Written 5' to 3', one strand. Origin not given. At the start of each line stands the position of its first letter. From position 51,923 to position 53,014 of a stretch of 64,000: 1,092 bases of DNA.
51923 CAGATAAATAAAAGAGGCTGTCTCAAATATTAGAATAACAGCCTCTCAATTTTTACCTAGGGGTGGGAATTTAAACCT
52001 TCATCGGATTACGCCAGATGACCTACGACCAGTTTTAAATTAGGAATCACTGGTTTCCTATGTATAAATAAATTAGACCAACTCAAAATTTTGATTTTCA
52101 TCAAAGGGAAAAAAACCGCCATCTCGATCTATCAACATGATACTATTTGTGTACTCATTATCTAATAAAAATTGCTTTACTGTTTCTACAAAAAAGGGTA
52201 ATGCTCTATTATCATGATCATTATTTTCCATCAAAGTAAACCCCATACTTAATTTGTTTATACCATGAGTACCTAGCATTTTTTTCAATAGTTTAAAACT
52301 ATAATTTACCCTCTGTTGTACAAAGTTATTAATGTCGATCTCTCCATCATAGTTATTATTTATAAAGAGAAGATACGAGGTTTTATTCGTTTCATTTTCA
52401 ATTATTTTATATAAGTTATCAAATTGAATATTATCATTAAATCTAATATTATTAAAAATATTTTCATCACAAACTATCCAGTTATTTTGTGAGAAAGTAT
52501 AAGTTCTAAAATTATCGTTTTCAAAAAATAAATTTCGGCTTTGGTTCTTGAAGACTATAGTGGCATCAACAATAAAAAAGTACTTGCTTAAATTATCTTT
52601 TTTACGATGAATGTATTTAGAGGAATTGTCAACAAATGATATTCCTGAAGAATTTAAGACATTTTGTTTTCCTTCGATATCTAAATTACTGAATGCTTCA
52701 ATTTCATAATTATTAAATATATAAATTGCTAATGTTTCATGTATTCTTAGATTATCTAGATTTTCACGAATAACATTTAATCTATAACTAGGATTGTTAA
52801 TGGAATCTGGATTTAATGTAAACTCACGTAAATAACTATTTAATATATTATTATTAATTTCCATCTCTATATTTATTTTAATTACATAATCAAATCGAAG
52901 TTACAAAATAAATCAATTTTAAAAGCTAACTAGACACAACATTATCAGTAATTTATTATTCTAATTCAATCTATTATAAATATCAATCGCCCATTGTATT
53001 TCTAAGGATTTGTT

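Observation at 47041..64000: tRNA-Arg-linked accessory island rich in orphan genes and defence modules, right boundary outside the window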

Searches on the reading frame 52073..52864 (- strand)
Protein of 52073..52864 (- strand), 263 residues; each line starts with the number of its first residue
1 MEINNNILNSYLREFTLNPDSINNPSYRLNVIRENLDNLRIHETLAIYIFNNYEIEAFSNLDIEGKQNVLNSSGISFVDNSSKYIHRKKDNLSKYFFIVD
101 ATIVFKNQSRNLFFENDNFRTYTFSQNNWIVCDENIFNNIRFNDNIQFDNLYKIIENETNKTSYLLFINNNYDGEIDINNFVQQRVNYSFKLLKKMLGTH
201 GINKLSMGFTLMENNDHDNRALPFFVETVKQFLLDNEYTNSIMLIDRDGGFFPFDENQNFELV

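Call 5: search_protein_families(library=pfam, max_evalue=0.01, proteins=[window:52073-52864:-])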
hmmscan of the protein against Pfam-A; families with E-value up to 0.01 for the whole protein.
window:52073-52864:- (263 aa): 0 families

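Call 8: search_protein_families(library=padloc, max_evalue=0.01, proteins=[window:52073-52864:-])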
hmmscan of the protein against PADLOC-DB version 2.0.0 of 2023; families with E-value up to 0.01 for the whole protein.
window:52073-52864:- (263 aa): 0 families

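Call 56: search_protein_families(library=phrogs, max_evalue=0.01, proteins=[window:52073-52864:-])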
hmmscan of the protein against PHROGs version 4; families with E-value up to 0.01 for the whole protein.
window:52073-52864:- (263 aa): 0 families

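Call 62: find_homologous_proteins(query=window:52073-52864:-, max_evalue=0.001)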
Query window:52073-52864:- (263 aa): 12 proteins with E <= 0.001 among 487 candidates.
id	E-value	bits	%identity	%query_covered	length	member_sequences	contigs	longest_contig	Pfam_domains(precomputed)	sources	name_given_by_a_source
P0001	9.5e-153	525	94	100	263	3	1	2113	-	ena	-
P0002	7.4e-141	486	87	100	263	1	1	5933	-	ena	-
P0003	9.9e-113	394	75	100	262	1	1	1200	-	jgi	jgi:hypothetical protein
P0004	7.6e-109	381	71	100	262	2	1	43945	-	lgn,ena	-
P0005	9.4e-104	365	70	100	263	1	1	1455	-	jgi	jgi:hypothetical protein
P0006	3.9e-101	356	70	99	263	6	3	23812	-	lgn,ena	-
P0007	3.8e-95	336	68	100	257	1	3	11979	-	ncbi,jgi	jgi:hypothetical protein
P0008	9.3e-93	329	73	84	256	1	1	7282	-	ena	-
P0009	2.9e-91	324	66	99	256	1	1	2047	-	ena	-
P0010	3.3e-89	317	63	99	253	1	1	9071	-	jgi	jgi:hypothetical protein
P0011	2.2e-88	314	64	99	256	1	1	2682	-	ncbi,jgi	jgi:hypothetical protein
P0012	1.2e-71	259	56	99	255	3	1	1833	-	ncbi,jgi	jgi:hypothetical protein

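Call 63: find_encoding_contigs(protein=P0004, flank=10000, max_places=2)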
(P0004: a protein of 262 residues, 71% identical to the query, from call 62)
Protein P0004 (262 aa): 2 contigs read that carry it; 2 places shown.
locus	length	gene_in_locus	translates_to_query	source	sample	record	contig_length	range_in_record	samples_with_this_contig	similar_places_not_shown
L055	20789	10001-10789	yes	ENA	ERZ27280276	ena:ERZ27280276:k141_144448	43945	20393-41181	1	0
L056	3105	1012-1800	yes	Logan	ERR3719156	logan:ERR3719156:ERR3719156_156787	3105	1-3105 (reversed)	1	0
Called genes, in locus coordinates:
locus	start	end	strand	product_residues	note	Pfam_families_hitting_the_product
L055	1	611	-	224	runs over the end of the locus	PF03167:UDG (weak)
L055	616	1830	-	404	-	-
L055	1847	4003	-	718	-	PF09603:Fib_succ_major, PF13475:DUF4116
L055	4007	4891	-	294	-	-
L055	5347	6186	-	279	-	-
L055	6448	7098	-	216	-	-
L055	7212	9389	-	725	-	PF02493:MORN (weak)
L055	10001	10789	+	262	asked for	-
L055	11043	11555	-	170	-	-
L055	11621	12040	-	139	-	-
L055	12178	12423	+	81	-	-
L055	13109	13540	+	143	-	-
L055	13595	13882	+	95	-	-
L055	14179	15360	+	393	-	PF24681:Kelch_KLHDC2_KLHL20_DRC7 (weak)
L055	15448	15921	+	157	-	-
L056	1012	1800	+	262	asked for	-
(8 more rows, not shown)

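Call 64: find_encoding_contigs(protein=P0006, flank=10000, max_places=3)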
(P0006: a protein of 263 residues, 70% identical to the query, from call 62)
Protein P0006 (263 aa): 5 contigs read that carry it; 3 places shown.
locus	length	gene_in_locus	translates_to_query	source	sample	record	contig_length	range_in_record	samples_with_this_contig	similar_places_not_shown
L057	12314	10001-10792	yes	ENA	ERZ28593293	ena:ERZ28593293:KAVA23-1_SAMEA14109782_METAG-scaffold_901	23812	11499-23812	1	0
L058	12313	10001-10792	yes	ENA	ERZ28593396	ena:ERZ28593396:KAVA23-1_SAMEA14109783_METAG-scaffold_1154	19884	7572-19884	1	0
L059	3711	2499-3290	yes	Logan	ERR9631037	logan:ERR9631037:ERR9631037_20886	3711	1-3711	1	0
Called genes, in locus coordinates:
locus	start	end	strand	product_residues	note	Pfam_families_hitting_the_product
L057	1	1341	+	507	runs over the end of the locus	-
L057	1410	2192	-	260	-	-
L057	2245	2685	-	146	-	-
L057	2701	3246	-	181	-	-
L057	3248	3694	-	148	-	-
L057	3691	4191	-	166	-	-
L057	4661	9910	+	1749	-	PF24883:NPHP3_N, PF24603:TPR_30 (faint), PF07719:TPR_2 (faint)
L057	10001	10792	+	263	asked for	-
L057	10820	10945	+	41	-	-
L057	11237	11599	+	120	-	-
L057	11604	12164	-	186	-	-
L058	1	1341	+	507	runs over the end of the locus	-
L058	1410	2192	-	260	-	-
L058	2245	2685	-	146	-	-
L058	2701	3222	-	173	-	-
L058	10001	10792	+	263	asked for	-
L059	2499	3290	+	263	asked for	-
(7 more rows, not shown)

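Call 68: search_protein_families(library=ncbifam, max_evalue=0.01, proteins=[window:52073-52864:-])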
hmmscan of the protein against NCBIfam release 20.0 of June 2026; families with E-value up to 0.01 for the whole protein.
window:52073-52864:- (263 aa): 0 families

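Call 72: predict_structure(alignment_id=A5)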
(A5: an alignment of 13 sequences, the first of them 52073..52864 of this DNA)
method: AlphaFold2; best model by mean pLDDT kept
length: 263 residues; sequences in the alignment: 13
mean_pLDDT: 58.0   pTM: 0.47
mean pLDDT of the five models: 58.0, 49.5, 43.3, 40.5, 39.1
residues with pLDDT >= 90: 0; 70-90: 78; 50-70: 98; < 50: 87
segments of 3 or more residues with pLDDT < 50: 76-99, 110-144, 155-159, 240-242, 246-263
pLDDT, mean of each block of 10 residues (from residue 1): 72 77 63 55 67 74 76 49 31 40 57 34 27 31 51 51 66 77 84 67 64 68 80 64 48 43 33
secondary structure, 60 per line:
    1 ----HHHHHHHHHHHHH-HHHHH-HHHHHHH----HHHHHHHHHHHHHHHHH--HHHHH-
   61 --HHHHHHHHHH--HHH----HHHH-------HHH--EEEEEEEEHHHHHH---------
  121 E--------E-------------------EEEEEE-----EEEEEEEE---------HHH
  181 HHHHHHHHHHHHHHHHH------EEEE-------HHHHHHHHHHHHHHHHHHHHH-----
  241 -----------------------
elements in order: H5-17 H19-23 H25-31 H36-52 H55-59 H63-72 H82-85 E98-105 H106-111 E150-155 E161-168 H178-197 E204-207 H215-235
